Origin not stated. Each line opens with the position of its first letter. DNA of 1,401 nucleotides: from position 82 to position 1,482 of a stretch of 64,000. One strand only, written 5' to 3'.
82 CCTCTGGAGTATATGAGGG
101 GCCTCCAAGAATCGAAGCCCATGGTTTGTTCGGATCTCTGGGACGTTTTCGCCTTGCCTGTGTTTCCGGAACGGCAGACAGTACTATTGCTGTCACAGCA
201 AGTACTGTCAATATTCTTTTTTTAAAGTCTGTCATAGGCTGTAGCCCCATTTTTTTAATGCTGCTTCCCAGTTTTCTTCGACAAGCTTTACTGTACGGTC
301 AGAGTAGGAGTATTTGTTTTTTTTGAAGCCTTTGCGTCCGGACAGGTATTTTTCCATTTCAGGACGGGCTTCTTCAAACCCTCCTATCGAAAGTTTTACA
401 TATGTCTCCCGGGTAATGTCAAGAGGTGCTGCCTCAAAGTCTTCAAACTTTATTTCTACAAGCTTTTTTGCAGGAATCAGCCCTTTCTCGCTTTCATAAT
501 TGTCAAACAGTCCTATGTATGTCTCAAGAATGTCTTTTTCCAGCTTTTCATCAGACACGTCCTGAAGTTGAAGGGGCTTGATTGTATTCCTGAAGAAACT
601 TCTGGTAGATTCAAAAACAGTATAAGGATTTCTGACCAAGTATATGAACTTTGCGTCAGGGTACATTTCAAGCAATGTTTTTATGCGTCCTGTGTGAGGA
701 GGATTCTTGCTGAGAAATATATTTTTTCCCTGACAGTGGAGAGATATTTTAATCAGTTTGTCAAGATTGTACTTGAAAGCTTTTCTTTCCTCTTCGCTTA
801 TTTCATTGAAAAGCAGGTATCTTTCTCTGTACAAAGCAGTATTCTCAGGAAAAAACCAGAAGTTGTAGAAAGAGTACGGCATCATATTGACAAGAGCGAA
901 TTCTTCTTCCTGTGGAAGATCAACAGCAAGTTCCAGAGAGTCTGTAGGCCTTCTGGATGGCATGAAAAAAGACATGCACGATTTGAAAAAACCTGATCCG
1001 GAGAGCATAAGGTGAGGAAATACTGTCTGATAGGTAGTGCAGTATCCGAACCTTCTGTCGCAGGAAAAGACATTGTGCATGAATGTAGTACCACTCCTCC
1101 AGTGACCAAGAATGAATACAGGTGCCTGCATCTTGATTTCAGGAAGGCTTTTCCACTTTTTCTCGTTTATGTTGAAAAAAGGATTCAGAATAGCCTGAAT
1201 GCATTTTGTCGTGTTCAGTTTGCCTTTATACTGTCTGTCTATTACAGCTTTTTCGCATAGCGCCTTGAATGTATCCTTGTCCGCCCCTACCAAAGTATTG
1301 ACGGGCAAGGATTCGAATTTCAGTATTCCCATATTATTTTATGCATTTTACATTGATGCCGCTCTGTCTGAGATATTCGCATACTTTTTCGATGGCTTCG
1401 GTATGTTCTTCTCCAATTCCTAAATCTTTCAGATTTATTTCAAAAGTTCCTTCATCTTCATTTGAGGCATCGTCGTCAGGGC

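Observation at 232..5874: PAPS-dependent sulfotransferase wired to a dedicated PAPS-synthesis and transport operon (steroid-sulfotransferase-like locus)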

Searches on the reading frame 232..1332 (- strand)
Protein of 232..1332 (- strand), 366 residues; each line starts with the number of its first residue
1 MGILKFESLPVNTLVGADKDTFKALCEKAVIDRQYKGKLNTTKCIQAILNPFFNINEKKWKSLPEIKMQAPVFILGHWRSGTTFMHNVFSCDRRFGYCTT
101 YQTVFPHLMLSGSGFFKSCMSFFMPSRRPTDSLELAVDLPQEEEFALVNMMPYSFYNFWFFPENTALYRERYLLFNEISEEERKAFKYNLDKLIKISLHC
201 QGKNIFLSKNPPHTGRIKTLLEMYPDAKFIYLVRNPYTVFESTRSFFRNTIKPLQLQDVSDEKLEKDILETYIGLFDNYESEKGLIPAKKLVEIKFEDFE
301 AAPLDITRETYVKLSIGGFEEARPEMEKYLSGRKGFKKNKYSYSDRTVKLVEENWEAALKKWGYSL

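Call 3: search_protein_families(library=pfam, proteins=[window:232-1332:-])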
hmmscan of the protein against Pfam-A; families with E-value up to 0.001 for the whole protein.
window:232-1332:- (366 aa): 3 families
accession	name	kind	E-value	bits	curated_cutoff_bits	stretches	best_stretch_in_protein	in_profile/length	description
PF13469.12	Sulfotransfer_3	-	3.4e-32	112.9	27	1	71-315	1-211/216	Sulfotransferase family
PF17784.7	Sulfotransfer_4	-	9.3e-05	22.8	22.8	0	217-253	81-117/215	Sulfotransferase domain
PF00685.33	Sulfotransfer_1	-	0.00014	21.8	22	0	72-301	4-166/255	Sulfotransferase domain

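Call 4: search_protein_families(library=ncbifam, proteins=[window:232-1332:-])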
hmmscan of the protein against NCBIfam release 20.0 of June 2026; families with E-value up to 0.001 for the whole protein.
window:232-1332:- (366 aa): 1 family
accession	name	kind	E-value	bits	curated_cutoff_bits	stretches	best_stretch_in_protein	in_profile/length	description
NF052394.1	NodProtNoeE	equivalog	0.00021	20.1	500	0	198-246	92-140/387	nodulation protein NoeE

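Call 7: find_homologous_proteins(query=window:232-1332:-)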
Query window:232-1332:- (366 aa): 3109 proteins with E <= 0.001 among 4755 candidates; the best 120 are listed.
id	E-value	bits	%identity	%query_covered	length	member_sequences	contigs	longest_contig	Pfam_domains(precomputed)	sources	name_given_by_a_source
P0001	3.2e-238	808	95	100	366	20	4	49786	PF13469.13,PF00685.34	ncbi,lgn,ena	-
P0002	9.2e-231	783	92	100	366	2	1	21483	PF13469.13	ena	-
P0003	2.8e-191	653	75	100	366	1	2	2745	PF13469.13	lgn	-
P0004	5.5e-189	646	74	100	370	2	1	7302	PF13469.13,PF00685.34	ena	-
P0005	1.1e-186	638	74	100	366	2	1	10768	PF13469.13,PF00685.34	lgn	-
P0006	1.9e-181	621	72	100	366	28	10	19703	PF13469.13,PF00685.34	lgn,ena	-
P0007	2.6e-181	621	71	100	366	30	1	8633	PF13469.13,PF00685.34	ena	-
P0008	2.8e-181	620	72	100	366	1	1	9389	PF13469.13,PF00685.34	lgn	-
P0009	8.0e-181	619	71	100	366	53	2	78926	PF13469.13,PF00685.34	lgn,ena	-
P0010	9.4e-179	612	70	100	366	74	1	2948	PF13469.13,PF00685.34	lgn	-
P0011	5.9e-175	600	69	100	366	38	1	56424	PF13469.13,PF00685.34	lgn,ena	-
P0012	7.3e-175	599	69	100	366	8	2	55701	PF13469.13,PF00685.34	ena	-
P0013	1.4e-173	595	70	100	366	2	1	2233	PF13469.13,PF00685.34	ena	-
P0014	8.8e-173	593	68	100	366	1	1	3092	PF13469.13,PF00685.34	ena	-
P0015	1.1e-171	589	69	100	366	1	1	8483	PF13469.13,PF00685.34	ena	-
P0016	1.2e-161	556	65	99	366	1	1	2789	PF13469.13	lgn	-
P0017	2.0e-153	529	62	100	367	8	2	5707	PF13469.13,PF00685.34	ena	-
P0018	4.4e-153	528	64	100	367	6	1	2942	PF13469.13,PF00685.34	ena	-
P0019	1.8e-152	526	62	100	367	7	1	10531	PF13469.13,PF00685.34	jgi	-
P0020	6.4e-152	524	61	99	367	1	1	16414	PF13469.13,PF00685.34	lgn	-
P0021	6.9e-150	517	62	100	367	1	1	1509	PF13469.13,PF00685.34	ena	-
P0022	3.9e-148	511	61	100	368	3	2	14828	PF13469.13,PF00685.34,PF17784.8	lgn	-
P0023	7.3e-148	511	61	100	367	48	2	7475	PF13469.13,PF00685.34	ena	-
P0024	1.3e-147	510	61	100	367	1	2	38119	PF13469.13,PF00685.34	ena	-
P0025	5.3e-147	508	59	99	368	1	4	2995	PF13469.13,PF00685.34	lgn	-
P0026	8.0e-147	507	60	100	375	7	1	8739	PF13469.13,PF00685.34,PF17784.8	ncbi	-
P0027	8.2e-146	504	61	100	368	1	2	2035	PF13469.13,PF00685.34,PF17784.8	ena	-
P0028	1.6e-145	503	61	100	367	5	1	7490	PF13469.13,PF00685.34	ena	-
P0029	1.8e-145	503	61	100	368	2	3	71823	PF13469.13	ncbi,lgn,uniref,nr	ncbi:sulfotransferase family protein [Coprobacter tertius]|uniref:Sulfotransferase n=1 Tax=Coprobact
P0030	2.3e-145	502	62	100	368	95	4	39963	PF13469.13,PF00685.34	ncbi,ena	-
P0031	4.6e-145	501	60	100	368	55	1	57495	PF13469.13,PF00685.34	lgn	-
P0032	7.4e-145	501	58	99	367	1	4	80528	PF13469.13,PF00685.34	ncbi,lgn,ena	-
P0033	1.0e-144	500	62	100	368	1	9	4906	PF13469.13,PF00685.34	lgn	-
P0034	1.3e-144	500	61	100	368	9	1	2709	PF13469.13,PF00685.34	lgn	-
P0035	1.3e-144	500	61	100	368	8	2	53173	PF13469.13,PF00685.34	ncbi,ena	-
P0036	1.4e-144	500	60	100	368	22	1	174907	PF13469.13,PF00685.34,PF17784.8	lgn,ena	-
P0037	1.7e-144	500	62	100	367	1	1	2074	PF13469.13,PF00685.34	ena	-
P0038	2.1e-144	499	60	99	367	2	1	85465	PF13469.13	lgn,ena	-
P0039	2.4e-144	499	61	100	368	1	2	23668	PF13469.13,PF00685.34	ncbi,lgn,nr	ncbi:MAG: sulfotransferase [Parabacteroides sp.]|nr:sulfotransferase [Parabacteroides sp.]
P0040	2.9e-144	499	60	99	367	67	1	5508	PF13469.13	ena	-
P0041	3.2e-144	499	62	100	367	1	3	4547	PF13469.13,PF00685.34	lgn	-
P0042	1.4e-143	497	60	100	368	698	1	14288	PF13469.13,PF00685.34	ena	-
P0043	1.5e-143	496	60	100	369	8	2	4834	PF13469.13,PF00685.34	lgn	-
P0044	1.7e-143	496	60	100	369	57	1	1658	PF13469.13,PF00685.34,PF17784.8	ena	-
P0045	2.6e-143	496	60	100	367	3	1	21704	PF13469.13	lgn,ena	-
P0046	4.0e-143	495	61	100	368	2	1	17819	PF13469.13,PF00685.34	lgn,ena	-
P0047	4.2e-143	495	59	100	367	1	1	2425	PF13469.13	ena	-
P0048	5.4e-143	495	60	100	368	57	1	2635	PF13469.13,PF00685.34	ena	-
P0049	6.6e-143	494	61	99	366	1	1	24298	PF13469.13,PF00685.34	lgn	-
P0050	9.5e-143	494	61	99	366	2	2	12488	PF13469.13,PF00685.34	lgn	-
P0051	1.2e-142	493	60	100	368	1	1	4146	PF13469.13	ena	-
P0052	1.6e-142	493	60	100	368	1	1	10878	PF13469.13,PF00685.34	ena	-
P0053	1.6e-142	493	60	100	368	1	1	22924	PF13469.13,PF00685.34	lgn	-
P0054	1.7e-142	493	60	100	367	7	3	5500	PF13469.13,PF00685.34,PF17784.8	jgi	jgi:hypothetical protein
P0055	2.0e-142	493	60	100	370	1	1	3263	PF13469.13,PF00685.34,PF17784.8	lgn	-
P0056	2.3e-142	493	61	100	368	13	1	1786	PF13469.13,PF00685.34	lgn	-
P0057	2.3e-142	492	60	99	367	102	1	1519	PF13469.13,PF00685.34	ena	-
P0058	2.6e-142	492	62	100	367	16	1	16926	PF13469.13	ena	-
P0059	2.6e-142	492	59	100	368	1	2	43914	PF13469.13,PF00685.34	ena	-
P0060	2.7e-142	492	60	100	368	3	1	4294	PF13469.13,PF00685.34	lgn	-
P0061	3.3e-142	492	61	100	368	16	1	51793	PF13469.13,PF00685.34,PF17784.8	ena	-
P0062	3.7e-142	492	60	100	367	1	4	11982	PF13469.13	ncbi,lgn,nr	ncbi:MAG: sulfotransferase [Tannerellaceae bacterium]|nr:sulfotransferase [Tannerellaceae bacterium]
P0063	3.8e-142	492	60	100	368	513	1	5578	PF13469.13,PF00685.34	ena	-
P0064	6.8e-142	491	61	100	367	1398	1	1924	PF13469.13,PF00685.34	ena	-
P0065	7.4e-142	491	60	100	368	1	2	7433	PF13469.13,PF00685.34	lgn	-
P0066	7.8e-142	491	60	100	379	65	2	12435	PF13469.13,PF00685.34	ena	-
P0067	8.8e-142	491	60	100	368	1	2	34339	PF13469.13,PF00685.34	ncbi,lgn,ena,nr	ncbi:MAG: sulfotransferase [Coprobacter sp.]|nr:sulfotransferase [Coprobacter sp.]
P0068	1.1e-141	490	58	100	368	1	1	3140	PF13469.13,PF00685.34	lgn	-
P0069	1.2e-141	490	60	100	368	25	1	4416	PF13469.13,PF00685.34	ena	-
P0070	1.3e-141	490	59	100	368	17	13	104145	PF13469.13,PF00685.34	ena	-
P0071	1.8e-141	489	59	100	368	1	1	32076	PF13469.13,PF00685.34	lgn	-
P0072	1.9e-141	489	59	100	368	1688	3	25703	PF13469.13,PF00685.34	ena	-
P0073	2.0e-141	489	60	100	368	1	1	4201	PF13469.13,PF00685.34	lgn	-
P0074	2.2e-141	489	60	100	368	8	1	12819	PF13469.13,PF00685.34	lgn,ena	-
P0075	2.5e-141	489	59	100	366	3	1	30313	PF13469.13,PF00685.34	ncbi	-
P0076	2.9e-141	489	60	100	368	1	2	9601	PF13469.13,PF00685.34,PF17784.8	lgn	-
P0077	3.3e-141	489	60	99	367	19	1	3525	PF13469.13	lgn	-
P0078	4.1e-141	488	60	100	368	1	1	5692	PF13469.13,PF00685.34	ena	-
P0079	4.8e-141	488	60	100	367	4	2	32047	PF13469.13,PF00685.34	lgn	-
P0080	5.2e-141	488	58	100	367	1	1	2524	PF13469.13,PF00685.34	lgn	-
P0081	5.6e-141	488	58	99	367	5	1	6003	PF13469.13,PF00685.34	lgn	-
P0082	5.6e-141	488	60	100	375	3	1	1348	PF13469.13,PF00685.34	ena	-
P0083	5.7e-141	488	57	100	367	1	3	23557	PF13469.13,PF00685.34,PF17784.8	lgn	-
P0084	6.3e-141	488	58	100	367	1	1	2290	PF13469.13,PF00685.34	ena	-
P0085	6.6e-141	488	60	100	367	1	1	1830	PF13469.13,PF17784.8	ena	-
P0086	6.9e-141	488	59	100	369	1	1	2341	PF13469.13,PF00685.34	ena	-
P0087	7.6e-141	487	57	100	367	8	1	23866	PF13469.13,PF00685.34,PF17784.8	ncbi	ncbi:MAG: sulfotransferase family protein [Candidatus Cryptobacteroides sp.]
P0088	8.7e-141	487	58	100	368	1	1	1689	PF13469.13,PF00685.34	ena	-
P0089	9.0e-141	487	58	100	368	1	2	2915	PF13469.13,PF00685.34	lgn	-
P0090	9.5e-141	487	59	100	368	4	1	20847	PF13469.13,PF00685.34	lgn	-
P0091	1.3e-140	487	60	100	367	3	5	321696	PF13469.13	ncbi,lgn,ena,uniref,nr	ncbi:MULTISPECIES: sulfotransferase family protein [Parabacteroides]|uniref:Sulfotransferase family 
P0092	1.4e-140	487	59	99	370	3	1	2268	PF13469.13,PF00685.34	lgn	-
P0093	1.4e-140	487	60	100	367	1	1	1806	PF13469.13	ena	-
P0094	1.5e-140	487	59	100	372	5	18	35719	PF13469.13,PF00685.34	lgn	-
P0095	1.7e-140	486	59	99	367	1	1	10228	PF13469.13,PF00685.34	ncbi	-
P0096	2.2e-140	486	59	100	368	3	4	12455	PF13469.13,PF00685.34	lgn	-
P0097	2.6e-140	486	58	100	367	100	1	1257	PF13469.13,PF00685.34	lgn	-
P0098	3.1e-140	485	60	100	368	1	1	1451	PF13469.13,PF00685.34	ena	-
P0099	3.2e-140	485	58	100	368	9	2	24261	PF13469.13,PF00685.34,PF17784.8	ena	-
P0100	3.2e-140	485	59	100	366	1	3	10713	PF13469.13,PF00685.34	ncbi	-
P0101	3.3e-140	485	57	99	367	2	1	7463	PF13469.13,PF00685.34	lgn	-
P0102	3.5e-140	485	58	99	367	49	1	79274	PF13469.13,PF00685.34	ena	-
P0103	3.6e-140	485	59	100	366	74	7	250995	PF13469.13,PF00685.34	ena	-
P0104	3.9e-140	485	58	100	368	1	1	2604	PF13469.13,PF00685.34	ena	-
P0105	4.2e-140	485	59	100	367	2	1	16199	PF13469.13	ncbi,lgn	ncbi:MAG: sulfotransferase [Tannerellaceae bacterium]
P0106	4.2e-140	485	60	100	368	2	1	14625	PF13469.13,PF00685.34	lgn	-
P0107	4.7e-140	485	59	99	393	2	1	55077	PF13469.13,PF00685.34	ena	-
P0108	5.0e-140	485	58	100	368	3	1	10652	PF13469.13,PF00685.34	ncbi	ncbi:MAG: sulfotransferase family protein [Bacteroidales bacterium]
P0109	5.4e-140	485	59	100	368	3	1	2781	PF13469.13,PF00685.34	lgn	-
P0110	5.6e-140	485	59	100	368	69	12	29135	PF13469.13,PF00685.34,PF17784.8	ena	-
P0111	5.9e-140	485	58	100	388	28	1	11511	PF13469.13,PF00685.34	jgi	-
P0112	5.9e-140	485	60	98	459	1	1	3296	PF13469.13,PF00685.34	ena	-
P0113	6.0e-140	485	59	100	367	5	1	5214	PF13469.13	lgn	-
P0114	7.3e-140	484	59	100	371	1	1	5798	PF13469.13,PF00685.34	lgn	-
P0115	8.5e-140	484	60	100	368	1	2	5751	PF13469.13,PF00685.34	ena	-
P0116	8.6e-140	484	59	100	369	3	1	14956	PF13469.13,PF00685.34,PF17784.8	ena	-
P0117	9.4e-140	484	58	100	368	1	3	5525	PF13469.13,PF00685.34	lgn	-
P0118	9.8e-140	484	58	100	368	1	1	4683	PF13469.13,PF00685.34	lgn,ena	-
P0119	9.9e-140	484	58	99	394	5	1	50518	PF13469.13,PF00685.34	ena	-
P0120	1.0e-139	484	58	100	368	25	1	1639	PF13469.13,PF00685.34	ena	-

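Call 8: search_solved_structures(query=window:232-1332:-, max_evalue=0.01, show_alignments=2)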
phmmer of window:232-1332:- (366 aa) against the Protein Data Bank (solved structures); distinct sequences matched with E-value up to 0.01: 2.
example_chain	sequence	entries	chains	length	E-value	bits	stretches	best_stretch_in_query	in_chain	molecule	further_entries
2zq5_A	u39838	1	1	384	5.7e-09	38.7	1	205-353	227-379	Putative uncharacterized protein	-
2z6v_A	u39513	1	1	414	0.00042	22.7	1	67-248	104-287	Putative uncharacterized protein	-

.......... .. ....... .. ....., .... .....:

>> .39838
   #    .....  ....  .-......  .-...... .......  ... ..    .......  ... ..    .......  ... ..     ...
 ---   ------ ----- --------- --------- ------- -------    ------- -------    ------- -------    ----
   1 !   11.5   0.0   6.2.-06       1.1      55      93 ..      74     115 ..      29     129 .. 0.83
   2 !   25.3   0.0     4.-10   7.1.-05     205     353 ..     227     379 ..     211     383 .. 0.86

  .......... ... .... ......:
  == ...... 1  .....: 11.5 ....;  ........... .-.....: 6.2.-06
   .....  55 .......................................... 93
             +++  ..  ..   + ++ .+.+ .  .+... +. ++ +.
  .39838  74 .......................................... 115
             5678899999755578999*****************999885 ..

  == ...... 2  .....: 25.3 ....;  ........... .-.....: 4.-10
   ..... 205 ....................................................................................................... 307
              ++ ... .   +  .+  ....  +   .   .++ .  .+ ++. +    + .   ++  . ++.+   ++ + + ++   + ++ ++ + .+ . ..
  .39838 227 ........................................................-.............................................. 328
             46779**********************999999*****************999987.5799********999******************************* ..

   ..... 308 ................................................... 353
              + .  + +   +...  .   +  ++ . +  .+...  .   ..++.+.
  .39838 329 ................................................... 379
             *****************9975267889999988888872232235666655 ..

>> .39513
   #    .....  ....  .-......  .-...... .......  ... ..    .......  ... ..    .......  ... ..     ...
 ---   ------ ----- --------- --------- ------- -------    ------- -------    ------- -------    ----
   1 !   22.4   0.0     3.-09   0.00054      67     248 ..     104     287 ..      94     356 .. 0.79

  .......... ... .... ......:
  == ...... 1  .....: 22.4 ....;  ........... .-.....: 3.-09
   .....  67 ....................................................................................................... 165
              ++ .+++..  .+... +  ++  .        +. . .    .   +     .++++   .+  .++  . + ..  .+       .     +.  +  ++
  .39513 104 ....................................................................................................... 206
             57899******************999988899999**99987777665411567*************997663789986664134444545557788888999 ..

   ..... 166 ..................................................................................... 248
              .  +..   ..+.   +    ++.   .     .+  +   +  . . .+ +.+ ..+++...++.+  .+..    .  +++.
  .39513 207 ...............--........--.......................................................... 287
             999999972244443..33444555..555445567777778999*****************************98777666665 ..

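Call 25: find_encoding_contigs(protein=window:232-1332:-, flank=10000, max_places=4)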
Protein window:232-1332:- (366 aa): 2 contigs read that carry it; 1 place shown.
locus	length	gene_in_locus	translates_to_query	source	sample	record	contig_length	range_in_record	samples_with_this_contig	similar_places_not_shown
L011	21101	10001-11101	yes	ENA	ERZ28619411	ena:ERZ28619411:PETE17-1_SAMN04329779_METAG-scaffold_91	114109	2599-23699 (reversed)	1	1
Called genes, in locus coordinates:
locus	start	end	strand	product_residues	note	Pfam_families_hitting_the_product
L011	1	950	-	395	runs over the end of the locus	PF01979:Amidohydro_1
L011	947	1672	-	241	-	PF14129:DUF4296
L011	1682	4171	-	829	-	PF01588:tRNA_bind, PF03483:B3_4, PF03484:B5, PF17759:tRNA_synthFbeta, PF03147:FDX-ACB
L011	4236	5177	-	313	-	PF13401:AAA_22 (faint), PF02881:SRP54_N, PF00448:SRP54, PF13604:AAA_30 (weak)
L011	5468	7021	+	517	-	PF03600:CitMHS, PF00939:Na_sulph_symp, PF03600:CitMHS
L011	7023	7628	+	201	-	PF01583:APS_kinase, PF13671:AAA_33 (weak)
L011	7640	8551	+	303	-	PF01507:PAPS_reduct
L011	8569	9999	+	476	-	PF00009:GTP_EFTU, PF01926:MMR_HSR1 (faint), PF22594:GTP-eEF1A_C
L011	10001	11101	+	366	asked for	PF13469:Sulfotransfer_3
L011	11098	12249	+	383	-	PF01103:Omp85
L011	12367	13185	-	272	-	-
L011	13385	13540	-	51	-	PF14128:DUF4295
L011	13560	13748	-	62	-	PF00471:Ribosomal_L33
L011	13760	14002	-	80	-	PF00830:Ribosomal_L28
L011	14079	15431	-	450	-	PF10502:Peptidase_S26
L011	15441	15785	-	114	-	PF00453:Ribosomal_L20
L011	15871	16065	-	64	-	PF01632:Ribosomal_L35p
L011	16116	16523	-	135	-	PF05198:IF3_N, PF00707:IF3_C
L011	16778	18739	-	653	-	PF02824:TGS, PF07973:tRNA_SAD, PF00587:tRNA-synt_2b, PF03129:HGTP_anticodon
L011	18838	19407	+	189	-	PF13858:DUF4199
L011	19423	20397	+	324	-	PF00535:Glycos_transf_2, PF10111:Glyco_tranf_2_2 (weak)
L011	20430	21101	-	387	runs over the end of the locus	-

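Call 26: search_protein_families(library=pfam, proteins=[L011:11098-12249:+, L011:12367-13185:-], max_evalue=0.01)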
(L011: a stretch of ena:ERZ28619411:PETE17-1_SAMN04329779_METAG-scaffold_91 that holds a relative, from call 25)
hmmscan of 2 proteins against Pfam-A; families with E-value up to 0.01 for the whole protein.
L011:11098-12249:+ (383 aa): 1 family
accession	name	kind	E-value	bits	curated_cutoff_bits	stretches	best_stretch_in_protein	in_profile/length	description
PF01103.29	Omp85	-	3.9e-10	40.2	24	1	183-310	104-245/325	Omp85 superfamily domain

L011:12367-13185:- (272 aa): 0 families

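Call 30: find_encoding_contigs(protein=P0091, flank=9000, max_places=2)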
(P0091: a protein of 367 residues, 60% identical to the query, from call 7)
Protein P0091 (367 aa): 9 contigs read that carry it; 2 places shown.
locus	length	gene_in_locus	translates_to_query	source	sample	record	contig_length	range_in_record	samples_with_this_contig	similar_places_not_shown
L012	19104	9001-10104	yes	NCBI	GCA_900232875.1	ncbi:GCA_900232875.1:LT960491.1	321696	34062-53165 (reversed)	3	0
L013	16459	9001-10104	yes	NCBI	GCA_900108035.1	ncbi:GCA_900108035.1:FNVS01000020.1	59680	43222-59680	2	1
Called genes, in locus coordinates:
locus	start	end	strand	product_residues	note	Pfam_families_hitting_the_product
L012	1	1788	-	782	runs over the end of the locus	PF02838:Glyco_hydro_20b, PF14845:Glycohydro_20b2 (faint), PF00728:Glyco_hydro_20, PF13287:Fn3_assoc, PF13290:CHB_HEX_C_1, PF07691:PA14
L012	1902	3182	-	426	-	PF00464:SHMT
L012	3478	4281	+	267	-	PF00459:Inositol_P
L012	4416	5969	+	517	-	PF03600:CitMHS, PF00939:Na_sulph_symp, PF03600:CitMHS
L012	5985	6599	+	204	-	PF01583:APS_kinase, PF13671:AAA_33 (weak)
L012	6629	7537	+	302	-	PF01507:PAPS_reduct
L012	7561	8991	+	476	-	PF00009:GTP_EFTU, PF01926:MMR_HSR1 (faint), PF22594:GTP-eEF1A_C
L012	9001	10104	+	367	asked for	PF13469:Sulfotransfer_3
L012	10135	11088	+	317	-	PF13201:PCMD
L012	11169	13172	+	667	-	PF22745:Nlig-Ia, PF01653:DNA_ligase_aden, PF03120:OB_DNA_ligase, PF03119:DNA_ligase_ZBD, PF14520:HHH_5 (faint), PF12826:HHH_2, PF00533:BRCT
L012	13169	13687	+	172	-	PF21857:DUF6913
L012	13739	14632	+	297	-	PF00701:DHDPS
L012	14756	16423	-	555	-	PF07603:Lcl_C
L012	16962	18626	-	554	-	PF00501:AMP-binding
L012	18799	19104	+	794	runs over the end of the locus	PF02901:PFL-like, PF01228:Gly_radical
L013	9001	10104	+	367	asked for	PF13469:Sulfotransfer_3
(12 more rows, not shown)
